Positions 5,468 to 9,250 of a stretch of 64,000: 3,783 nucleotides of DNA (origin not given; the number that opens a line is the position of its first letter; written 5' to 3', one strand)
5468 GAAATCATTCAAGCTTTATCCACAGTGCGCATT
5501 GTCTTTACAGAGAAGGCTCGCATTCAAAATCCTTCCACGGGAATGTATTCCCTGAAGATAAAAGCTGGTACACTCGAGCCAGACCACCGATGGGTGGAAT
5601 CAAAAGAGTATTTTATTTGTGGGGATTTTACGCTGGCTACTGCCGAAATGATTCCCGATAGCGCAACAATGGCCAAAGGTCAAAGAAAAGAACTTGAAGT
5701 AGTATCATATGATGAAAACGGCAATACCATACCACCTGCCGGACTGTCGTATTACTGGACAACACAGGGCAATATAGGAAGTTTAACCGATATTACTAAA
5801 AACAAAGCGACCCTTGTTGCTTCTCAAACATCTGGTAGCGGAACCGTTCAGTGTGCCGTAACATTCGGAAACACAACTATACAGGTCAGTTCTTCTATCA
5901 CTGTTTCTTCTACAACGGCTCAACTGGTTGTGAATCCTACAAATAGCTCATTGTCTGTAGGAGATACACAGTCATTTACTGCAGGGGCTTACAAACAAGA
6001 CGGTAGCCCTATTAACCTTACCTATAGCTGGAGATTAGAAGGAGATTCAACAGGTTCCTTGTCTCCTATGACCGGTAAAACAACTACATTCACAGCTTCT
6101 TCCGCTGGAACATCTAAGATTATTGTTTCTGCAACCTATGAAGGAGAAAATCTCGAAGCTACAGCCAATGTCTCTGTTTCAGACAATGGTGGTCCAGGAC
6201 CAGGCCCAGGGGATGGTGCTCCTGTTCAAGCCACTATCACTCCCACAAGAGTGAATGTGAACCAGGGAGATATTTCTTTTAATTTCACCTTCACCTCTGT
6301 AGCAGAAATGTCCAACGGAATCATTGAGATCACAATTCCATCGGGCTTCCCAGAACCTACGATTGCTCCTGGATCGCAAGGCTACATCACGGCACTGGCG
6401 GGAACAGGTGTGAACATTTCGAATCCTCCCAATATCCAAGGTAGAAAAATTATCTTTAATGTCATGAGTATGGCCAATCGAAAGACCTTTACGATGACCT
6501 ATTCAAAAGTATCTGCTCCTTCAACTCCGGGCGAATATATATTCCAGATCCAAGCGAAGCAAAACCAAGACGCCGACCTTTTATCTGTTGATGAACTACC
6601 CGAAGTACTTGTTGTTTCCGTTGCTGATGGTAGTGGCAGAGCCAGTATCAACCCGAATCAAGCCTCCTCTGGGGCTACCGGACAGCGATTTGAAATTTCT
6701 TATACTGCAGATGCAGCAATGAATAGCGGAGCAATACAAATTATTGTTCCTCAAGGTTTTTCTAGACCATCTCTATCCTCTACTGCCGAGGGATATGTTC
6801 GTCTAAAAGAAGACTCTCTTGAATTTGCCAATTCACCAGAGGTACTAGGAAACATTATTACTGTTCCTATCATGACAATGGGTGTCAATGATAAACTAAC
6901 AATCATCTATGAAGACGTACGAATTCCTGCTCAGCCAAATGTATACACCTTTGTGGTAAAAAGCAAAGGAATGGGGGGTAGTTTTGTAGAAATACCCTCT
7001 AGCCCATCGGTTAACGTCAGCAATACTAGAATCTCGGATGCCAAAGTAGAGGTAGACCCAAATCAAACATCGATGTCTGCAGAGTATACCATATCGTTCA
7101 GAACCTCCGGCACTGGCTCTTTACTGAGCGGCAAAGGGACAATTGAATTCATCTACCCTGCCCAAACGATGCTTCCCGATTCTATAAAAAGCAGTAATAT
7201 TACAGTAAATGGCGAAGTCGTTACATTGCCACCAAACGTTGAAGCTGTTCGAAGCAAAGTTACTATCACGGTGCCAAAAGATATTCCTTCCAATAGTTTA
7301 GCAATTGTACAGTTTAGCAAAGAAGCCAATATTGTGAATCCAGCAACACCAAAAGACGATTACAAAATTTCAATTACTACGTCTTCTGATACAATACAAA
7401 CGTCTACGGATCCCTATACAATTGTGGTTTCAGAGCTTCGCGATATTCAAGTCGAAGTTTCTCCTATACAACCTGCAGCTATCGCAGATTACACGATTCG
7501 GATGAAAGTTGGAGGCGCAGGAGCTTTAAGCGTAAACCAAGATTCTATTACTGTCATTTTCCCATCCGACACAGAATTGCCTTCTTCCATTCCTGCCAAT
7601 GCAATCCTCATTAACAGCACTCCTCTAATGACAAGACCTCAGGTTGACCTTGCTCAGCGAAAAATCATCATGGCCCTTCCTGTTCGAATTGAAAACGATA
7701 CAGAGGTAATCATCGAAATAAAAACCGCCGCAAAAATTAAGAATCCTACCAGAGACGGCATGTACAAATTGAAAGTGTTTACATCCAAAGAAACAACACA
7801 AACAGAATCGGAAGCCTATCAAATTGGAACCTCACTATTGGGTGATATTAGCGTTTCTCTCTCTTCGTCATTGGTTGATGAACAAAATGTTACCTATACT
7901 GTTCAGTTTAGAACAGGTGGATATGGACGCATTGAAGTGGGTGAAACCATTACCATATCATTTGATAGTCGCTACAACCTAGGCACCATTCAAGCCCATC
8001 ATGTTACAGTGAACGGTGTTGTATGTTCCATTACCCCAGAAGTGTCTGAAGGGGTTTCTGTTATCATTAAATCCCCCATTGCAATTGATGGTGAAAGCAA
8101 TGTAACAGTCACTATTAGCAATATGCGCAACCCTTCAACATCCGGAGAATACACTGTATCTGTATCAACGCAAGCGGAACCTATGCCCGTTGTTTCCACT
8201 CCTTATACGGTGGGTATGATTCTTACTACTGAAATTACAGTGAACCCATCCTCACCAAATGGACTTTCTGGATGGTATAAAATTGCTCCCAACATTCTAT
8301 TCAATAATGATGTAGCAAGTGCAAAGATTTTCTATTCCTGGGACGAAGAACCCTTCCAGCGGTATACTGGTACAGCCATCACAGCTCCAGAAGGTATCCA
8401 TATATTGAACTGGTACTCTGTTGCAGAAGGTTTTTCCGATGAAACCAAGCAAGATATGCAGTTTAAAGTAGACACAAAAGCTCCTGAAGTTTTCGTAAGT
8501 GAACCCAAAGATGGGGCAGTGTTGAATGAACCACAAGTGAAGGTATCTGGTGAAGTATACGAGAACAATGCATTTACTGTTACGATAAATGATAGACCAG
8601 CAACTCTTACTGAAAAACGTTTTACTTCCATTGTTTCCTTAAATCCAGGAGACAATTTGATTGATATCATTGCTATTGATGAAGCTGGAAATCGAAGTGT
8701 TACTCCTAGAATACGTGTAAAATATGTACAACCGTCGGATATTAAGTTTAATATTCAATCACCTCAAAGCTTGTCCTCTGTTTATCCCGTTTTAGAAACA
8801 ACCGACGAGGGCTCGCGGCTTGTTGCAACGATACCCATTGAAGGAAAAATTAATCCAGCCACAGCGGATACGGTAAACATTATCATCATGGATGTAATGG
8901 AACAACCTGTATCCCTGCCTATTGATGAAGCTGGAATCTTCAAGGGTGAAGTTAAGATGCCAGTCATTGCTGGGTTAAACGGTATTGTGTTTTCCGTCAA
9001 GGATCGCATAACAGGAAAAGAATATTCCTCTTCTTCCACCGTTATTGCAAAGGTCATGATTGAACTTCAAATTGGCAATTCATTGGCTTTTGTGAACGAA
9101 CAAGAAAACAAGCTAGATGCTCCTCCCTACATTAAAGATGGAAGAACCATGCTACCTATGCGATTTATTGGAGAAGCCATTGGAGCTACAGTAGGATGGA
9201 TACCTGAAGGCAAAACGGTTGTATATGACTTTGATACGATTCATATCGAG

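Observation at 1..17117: Tandem giant envelope-protein genes built from an unassigned ~130-aa module (candidate novel sheath / S-layer-type or giant-adhesin system)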

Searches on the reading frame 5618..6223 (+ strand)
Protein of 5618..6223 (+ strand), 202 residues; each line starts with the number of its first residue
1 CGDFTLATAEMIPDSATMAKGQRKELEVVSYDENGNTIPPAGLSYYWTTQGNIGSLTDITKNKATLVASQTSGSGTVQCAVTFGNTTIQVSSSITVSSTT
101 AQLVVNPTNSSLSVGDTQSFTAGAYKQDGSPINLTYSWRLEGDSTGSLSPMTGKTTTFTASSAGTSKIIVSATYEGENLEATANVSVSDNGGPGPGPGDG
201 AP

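Call 70: search_protein_families(library=pfam, proteins=[window:5618-6223:+], max_evalue=0.1)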
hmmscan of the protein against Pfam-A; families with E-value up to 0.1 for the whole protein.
window:5618-6223:+ (202 aa): 4 families
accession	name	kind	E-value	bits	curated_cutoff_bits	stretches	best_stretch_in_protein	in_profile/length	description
PF00801.26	PKD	-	0.00014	22.2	23.5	1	103-187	2-80/80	PKD domain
PF13927.12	Ig_3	-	0.0018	19.2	30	0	103-162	4-63/78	Immunoglobulin domain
PF09134.16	Invasin_D3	-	0.006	17.5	33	1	8-93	6-92/98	Invasin, domain 3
PF21146.3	ICAM1_3_5_D2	-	0.0077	17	27.5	0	57-96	49-89/90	ICAM-1/3/5, D2 domain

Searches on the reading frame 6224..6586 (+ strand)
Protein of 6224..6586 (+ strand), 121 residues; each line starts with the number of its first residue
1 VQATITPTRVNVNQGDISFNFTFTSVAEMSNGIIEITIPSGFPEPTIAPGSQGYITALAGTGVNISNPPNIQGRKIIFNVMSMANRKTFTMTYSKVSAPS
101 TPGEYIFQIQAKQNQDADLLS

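Call 12: search_protein_families(library=pfam, proteins=[window:6224-6586:+], max_evalue=1)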
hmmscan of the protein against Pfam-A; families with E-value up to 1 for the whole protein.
seq(121 aa): 2 families
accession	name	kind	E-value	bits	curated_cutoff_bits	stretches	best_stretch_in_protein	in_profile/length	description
PF17735.7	BslA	-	0.00063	20.1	38.7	1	18-115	15-106/121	Biofilm surface layer A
PF10989.13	DUF2808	-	0.031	14.7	25.3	1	82-115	98-131/146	Protein of unknown function (DUF2808)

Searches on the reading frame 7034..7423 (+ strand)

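Call 12: search_protein_families(library=pfam, proteins=[window:7034-7423:+], max_evalue=1)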
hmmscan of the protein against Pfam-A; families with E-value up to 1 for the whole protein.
seq(130 aa): 2 families
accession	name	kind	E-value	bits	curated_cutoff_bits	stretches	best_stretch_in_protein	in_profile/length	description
PF25518.1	NRG2_N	-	0.15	12.8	27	1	52-88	3-39/90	NRG2 N-terminal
PF06956.16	RtcR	-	0.2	11.6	23.1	1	57-122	57-119/183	Regulator of RNA terminal phosphate cyclase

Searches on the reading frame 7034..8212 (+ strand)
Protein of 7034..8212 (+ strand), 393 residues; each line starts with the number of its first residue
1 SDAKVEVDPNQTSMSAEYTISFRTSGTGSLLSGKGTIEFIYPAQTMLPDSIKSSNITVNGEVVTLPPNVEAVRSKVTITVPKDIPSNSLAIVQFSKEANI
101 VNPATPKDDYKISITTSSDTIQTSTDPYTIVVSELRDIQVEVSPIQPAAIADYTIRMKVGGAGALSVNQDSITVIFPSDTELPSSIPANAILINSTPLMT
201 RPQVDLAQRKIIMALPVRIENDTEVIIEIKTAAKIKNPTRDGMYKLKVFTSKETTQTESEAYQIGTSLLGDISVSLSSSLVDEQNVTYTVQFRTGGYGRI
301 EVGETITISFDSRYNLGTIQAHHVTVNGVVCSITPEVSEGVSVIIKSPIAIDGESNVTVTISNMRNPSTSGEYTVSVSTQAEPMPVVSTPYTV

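Call 17: find_homologous_proteins(query=window:7034-8212:+, max_evalue=0.001)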
Query window:7034-8212:+ (393 aa): 11 proteins with E <= 0.001 among 7660 candidates.
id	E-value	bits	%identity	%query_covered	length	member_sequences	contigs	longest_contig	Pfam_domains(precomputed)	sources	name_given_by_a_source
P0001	1.3e-184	631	88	85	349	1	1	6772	PF10989.14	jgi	jgi:hypothetical protein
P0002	7.4e-28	116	29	98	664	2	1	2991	-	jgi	jgi:hypothetical protein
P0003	2.0e-23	101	32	66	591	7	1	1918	PF09136.17,PF07833.17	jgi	jgi:hypothetical protein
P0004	8.9e-15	73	29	70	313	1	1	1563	-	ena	-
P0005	6.3e-10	57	37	33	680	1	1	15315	PF06159.19,PF23643.2,PF07705.18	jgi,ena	-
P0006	6.7e-9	54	27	89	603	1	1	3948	PF13585.13,PF13860.13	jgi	jgi:hypothetical protein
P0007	2.6e-7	48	24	96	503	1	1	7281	-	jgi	jgi:hypothetical protein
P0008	3.6e-7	48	29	58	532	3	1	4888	PF01833.31,PF05345.19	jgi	jgi:hypothetical protein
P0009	1.3e-6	46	31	35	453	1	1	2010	-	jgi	jgi:hypothetical protein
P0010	1.8e-5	42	30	34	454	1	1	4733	-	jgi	jgi:hypothetical protein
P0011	2.5e-5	42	26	76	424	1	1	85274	PF10989.14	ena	-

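Call 26: find_encoding_contigs(protein=P0001, flank=10000, max_places=4)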
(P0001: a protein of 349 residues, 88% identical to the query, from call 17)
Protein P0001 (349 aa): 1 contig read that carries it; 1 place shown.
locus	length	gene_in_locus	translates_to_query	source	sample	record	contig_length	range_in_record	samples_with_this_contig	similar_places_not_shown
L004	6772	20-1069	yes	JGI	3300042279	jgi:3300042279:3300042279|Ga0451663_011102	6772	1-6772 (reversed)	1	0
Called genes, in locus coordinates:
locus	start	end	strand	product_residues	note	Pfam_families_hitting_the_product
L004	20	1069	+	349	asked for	PF10989:DUF2808 (faint)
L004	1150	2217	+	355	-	PF09136:Glucodextran_B, PF07833:Cu_amine_oxidN1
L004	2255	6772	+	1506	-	?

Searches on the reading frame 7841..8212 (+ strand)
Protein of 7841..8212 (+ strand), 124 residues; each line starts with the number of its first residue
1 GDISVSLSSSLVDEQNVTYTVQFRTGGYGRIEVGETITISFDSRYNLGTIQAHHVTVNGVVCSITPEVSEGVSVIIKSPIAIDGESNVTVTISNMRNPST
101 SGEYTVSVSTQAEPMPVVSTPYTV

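Call 12: search_protein_families(library=pfam, proteins=[window:7841-8212:+], max_evalue=1)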
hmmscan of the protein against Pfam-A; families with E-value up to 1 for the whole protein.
seq(124 aa): 5 families
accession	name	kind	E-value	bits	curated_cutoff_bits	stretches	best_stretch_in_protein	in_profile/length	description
PF10989.13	DUF2808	-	2.2e-06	28.2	25.3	1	68-112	87-129/146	Protein of unknown function (DUF2808)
PF13205.12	Big_5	-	0.0075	17.4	23.6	1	32-111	20-86/105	Bacterial Ig-like domain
PF03293.19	Pox_RNA_pol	-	0.012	15.8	25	1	35-96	46-105/160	Poxvirus DNA-directed RNA polymerase, 18 kD subunit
PF20579.4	LapA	-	0.084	13.7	27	0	61-109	6-55/99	LapA domain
PF07523.18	Big_3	-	0.11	13.3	21.2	0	3-22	39-58/68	Bacterial Ig-like domain (group 3)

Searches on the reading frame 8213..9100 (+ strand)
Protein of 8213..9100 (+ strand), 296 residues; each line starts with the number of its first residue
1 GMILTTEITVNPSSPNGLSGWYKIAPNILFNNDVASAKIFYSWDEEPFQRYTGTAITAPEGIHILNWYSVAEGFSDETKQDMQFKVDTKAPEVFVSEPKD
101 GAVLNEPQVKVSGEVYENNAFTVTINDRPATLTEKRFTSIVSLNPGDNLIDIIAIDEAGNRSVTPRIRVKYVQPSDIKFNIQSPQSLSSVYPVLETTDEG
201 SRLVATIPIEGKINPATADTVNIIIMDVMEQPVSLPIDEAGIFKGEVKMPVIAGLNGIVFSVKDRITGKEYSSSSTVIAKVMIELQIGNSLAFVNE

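Call 70: search_protein_families(library=pfam, proteins=[window:8213-9100:+], max_evalue=0.1)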
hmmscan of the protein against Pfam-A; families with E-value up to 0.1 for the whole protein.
window:8213-9100:+ (296 aa): 3 families
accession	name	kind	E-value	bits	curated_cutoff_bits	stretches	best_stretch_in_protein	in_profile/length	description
PF09136.16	Glucodextran_B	-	3.7e-12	46.4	27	1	91-162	1-73/83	Glucodextranase, domain B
PF12733.13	Cadherin-like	-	0.0001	23.1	24.2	1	108-169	28-86/89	Cadherin-like beta sandwich domain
PF23155.1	DUF7053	-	0.087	13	27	0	19-106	57-136/171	Domain of unknown function (DUF7053)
